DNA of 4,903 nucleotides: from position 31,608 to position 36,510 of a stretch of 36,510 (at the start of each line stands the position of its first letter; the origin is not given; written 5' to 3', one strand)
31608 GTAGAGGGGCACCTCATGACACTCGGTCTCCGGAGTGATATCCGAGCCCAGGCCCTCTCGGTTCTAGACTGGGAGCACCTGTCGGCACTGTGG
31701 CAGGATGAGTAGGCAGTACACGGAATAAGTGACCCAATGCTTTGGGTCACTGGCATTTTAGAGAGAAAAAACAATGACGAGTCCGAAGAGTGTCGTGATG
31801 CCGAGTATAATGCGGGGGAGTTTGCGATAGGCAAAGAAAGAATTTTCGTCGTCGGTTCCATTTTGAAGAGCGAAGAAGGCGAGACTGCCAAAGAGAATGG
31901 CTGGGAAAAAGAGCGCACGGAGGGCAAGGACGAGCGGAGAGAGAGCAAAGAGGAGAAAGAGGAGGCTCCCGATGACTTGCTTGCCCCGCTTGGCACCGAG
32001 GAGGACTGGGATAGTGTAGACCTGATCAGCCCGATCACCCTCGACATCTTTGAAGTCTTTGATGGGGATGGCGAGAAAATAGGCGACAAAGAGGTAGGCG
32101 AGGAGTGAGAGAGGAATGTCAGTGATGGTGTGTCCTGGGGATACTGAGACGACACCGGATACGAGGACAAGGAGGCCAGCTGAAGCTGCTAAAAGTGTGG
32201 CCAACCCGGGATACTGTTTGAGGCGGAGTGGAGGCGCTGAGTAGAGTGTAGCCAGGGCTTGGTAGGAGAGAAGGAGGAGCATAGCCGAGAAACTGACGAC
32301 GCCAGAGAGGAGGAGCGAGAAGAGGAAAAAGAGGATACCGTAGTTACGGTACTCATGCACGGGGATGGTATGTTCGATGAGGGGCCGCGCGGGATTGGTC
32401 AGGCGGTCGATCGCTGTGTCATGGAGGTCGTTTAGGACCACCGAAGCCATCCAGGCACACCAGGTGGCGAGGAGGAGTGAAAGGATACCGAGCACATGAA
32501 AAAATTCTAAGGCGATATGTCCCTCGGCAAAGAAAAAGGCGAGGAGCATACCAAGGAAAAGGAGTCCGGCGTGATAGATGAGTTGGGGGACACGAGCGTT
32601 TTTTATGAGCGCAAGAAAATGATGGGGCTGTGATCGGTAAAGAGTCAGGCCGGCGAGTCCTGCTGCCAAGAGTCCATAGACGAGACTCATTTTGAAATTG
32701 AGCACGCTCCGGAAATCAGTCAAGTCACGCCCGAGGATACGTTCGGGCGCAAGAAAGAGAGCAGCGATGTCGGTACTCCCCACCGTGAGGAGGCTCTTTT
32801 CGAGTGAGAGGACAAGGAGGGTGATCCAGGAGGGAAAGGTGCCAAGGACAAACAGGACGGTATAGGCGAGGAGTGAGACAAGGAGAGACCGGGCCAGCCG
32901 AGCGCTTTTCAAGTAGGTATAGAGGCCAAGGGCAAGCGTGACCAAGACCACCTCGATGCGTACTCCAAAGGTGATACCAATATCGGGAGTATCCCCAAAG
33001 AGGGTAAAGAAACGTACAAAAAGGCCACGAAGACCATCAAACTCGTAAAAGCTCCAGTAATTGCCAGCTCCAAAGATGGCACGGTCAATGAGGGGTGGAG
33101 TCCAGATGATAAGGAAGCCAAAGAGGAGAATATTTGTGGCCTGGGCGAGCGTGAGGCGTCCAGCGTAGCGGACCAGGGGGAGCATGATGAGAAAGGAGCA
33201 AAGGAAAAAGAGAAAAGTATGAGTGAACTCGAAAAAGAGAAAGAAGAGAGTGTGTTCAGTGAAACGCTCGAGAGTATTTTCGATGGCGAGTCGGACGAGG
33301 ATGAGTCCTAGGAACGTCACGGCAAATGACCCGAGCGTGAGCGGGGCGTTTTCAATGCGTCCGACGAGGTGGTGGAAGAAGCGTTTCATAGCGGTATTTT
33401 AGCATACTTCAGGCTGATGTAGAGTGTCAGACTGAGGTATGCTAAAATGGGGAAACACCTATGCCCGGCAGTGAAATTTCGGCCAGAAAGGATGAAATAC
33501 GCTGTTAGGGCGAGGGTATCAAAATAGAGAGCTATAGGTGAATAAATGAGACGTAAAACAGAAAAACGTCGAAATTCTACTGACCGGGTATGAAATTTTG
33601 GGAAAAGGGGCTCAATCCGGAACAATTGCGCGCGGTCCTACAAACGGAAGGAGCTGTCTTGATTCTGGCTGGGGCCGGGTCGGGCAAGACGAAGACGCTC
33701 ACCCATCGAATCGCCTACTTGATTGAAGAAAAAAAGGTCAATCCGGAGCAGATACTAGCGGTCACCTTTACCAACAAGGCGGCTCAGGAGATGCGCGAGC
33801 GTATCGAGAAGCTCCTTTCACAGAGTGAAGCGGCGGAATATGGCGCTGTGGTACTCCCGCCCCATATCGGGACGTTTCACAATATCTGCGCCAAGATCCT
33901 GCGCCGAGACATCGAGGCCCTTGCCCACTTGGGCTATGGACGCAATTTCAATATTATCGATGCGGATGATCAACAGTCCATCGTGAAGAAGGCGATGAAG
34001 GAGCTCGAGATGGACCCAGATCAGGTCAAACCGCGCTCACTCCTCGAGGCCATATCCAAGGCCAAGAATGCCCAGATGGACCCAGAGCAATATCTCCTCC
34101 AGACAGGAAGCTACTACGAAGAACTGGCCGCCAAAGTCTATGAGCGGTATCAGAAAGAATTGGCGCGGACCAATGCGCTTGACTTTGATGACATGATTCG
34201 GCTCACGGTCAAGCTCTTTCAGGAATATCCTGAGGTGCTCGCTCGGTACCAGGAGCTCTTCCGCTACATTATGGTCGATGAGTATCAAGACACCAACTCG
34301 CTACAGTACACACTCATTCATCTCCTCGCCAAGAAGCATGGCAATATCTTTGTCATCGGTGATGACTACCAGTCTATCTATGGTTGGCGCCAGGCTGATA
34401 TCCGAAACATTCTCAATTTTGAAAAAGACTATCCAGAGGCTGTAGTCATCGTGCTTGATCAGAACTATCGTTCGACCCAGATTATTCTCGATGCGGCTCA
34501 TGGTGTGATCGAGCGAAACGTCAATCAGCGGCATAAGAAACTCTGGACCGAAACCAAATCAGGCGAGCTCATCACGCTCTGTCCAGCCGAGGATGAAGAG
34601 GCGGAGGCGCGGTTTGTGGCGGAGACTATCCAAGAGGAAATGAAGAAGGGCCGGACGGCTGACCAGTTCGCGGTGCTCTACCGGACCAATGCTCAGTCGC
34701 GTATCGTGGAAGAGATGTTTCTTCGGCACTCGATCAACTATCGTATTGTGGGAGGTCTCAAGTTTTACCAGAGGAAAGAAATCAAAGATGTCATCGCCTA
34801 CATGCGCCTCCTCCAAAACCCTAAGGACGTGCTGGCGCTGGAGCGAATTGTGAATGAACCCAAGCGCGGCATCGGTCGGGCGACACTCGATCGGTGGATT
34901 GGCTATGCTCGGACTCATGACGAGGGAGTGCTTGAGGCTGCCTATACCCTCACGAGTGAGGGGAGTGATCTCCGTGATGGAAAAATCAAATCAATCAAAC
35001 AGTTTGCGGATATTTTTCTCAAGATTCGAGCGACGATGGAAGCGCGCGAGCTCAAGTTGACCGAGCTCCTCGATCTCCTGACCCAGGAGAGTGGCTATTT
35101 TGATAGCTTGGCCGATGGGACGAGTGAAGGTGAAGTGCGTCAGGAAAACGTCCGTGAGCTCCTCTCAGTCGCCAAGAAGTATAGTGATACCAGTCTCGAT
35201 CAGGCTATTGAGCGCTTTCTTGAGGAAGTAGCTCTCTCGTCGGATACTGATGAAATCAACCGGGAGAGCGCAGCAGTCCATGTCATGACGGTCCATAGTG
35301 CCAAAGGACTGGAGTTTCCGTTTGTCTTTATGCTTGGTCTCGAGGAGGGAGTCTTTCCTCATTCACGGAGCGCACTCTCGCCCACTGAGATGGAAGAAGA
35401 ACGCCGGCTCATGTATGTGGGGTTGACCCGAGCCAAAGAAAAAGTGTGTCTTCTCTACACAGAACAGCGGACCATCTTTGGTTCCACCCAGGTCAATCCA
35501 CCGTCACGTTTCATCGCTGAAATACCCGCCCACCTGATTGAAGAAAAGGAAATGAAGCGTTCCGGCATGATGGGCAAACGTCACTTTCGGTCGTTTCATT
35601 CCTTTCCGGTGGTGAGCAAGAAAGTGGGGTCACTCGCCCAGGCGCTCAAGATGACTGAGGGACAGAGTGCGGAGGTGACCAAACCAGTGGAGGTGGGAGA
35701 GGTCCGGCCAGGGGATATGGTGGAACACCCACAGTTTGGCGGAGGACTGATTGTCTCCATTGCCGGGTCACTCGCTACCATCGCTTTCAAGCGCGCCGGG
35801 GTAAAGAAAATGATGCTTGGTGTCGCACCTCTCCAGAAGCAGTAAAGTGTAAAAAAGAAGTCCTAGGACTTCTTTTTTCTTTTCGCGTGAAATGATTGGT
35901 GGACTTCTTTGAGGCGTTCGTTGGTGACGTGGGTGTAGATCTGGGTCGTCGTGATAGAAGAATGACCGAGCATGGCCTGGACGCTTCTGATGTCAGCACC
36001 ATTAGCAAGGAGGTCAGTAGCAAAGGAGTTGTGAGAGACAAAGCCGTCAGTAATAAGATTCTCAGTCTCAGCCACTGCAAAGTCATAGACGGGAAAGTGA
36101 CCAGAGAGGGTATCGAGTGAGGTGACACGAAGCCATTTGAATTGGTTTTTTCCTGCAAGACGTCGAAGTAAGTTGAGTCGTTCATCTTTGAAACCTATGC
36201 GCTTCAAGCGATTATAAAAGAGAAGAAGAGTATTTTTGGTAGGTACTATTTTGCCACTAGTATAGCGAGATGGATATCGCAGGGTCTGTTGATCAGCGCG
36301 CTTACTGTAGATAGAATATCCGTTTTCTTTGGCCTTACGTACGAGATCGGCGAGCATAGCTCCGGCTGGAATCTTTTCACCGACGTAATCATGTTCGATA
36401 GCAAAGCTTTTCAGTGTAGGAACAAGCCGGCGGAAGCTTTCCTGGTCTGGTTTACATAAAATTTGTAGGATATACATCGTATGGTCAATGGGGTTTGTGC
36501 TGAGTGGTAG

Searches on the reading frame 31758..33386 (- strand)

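Call 11: search_protein_families(library=pfam, proteins=[window:31758-33386:-], max_evalue=0.001)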
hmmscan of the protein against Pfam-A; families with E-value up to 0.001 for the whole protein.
window:31758-33386:- (542 aa): 1 family
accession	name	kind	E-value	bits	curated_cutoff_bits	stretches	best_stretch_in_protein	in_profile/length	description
PF01040.23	UbiA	-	5.3e-26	91.9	34.2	1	293-517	19-244/250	UbiA prenyltransferase family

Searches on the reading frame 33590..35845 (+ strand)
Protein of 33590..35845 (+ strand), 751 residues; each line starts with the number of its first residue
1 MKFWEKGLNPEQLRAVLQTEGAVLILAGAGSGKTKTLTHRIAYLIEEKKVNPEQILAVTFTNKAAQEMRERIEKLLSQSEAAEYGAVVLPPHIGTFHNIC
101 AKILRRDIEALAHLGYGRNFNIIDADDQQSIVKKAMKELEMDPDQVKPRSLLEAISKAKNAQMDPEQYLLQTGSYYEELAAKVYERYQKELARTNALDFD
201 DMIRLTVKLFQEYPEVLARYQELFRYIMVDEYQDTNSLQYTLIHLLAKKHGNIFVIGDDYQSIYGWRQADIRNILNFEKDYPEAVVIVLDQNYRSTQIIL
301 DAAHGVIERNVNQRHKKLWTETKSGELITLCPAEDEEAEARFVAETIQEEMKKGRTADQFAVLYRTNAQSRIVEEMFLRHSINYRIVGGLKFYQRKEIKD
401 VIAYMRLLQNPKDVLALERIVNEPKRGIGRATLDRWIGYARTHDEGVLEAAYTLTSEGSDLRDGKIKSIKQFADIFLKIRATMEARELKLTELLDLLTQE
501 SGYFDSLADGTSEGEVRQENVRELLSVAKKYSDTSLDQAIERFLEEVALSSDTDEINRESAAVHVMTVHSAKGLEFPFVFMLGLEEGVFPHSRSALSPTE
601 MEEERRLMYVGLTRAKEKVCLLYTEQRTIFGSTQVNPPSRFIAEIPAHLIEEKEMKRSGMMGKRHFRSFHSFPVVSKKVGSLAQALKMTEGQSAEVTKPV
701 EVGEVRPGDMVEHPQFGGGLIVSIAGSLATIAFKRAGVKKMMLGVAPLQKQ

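Call 11: search_protein_families(library=pfam, proteins=[window:33590-35842:+], max_evalue=0.001)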
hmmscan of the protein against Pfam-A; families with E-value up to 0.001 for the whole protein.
window:33590-35842:+ (751 aa): 8 families
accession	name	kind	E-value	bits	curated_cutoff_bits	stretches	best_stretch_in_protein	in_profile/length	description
PF00580.27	UvrD-helicase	-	2.8e-95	319.5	23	1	8-282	1-271/271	UvrD/REP helicase N-terminal domain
PF13361.12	UvrD_C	-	1.3e-76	258.7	25.6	1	287-625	1-349/350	UvrD-like helicase C-terminal domain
PF13245.12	AAA_19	-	1.8e-23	83.6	25.1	1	15-265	4-132/134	AAA domain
PF13538.12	UvrD_C_2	-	2.8e-12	46.7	27.4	1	563-621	2-51/52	UvrD-like helicase C-terminal domain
PF01443.25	Viral_helicase1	-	3.5e-08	34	21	0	545-621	160-226/228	Viral superfamily 1 RNA helicase core domain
PF21196.3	PcrA_UvrD_tudor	-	1.6e-06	28.3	23.9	1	708-750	2-48/48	PcrA/UvrD tudor domain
PF13086.12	AAA_11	-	7.2e-06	26.4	27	1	12-160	9-158/257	AAA domain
PF13604.12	AAA_30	-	7.7e-06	26.2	27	1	8-72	2-66/191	AAA domain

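Call 54: find_encoding_contigs(protein=window:33590-35845:+, flank=10000, max_places=3)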
Protein window:33590-35845:+ (751 aa): 4 contigs read that carry it; 3 places shown.
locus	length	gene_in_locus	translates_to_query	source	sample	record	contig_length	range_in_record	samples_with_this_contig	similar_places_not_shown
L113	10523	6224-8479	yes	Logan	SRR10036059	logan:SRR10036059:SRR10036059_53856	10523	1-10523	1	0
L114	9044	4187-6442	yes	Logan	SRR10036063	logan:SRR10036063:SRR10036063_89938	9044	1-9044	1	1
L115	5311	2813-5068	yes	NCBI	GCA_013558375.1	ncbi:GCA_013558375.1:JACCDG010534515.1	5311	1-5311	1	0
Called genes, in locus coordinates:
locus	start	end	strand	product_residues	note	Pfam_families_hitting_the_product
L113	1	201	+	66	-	?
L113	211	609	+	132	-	PF01252:Peptidase_A8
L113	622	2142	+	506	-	PF05362:Lon_C (faint), PF13541:ChlI, PF00158:Sigma54_activat (faint), PF01078:Mg_chelatase, PF07728:AAA_5 (faint), PF00493:MCM (weak), PF13335:Mg_chelatase_C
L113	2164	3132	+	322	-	PF03990:DUF348, PF07501:G5, PF03330:DPBB_1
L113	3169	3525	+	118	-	PF05635:23S_rRNA_IVP, PF22296:bAvd (weak)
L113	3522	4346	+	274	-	PF00398:RrnaAD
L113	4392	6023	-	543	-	PF01040:UbiA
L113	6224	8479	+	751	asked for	PF00580:UvrD-helicase, PF01443:Viral_helicase1 (faint), PF13086:AAA_11 (weak), PF13245:AAA_19, PF13604:AAA_30 (faint), PF13361:UvrD_C, PF13538:UvrD_C_2, PF21196:PcrA_UvrD_tudor (weak)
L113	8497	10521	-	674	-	?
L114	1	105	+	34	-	?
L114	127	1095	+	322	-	PF03990:DUF348, PF07501:G5, PF03330:DPBB_1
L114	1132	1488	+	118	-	PF05635:23S_rRNA_IVP, PF22296:bAvd (weak)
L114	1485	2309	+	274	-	PF00398:RrnaAD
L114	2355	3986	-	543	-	PF01040:UbiA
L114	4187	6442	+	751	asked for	PF00580:UvrD-helicase, PF01443:Viral_helicase1 (faint), PF13086:AAA_11 (weak), PF13245:AAA_19, PF13604:AAA_30 (faint), PF13361:UvrD_C, PF13538:UvrD_C_2, PF21196:PcrA_UvrD_tudor (weak)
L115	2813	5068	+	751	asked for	PF00580:UvrD-helicase, PF01443:Viral_helicase1 (faint), PF13086:AAA_11 (weak), PF13245:AAA_19, PF13604:AAA_30 (faint), PF13361:UvrD_C, PF13538:UvrD_C_2, PF21196:PcrA_UvrD_tudor (weak)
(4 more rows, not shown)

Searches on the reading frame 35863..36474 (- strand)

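Call 11: search_protein_families(library=pfam, proteins=[window:35863-36474:-], max_evalue=0.001)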
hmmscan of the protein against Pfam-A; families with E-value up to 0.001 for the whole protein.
window:35863-36474:- (203 aa): 2 families
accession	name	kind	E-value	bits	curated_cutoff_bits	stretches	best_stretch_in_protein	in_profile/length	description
PF00589.27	Phage_integrase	-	2.7e-11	44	27.1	1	150-186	135-171/172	Phage integrase family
PF14890.11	Intein_splicing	-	0.00047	20.4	35.8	1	82-149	114-155/155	Intein splicing domain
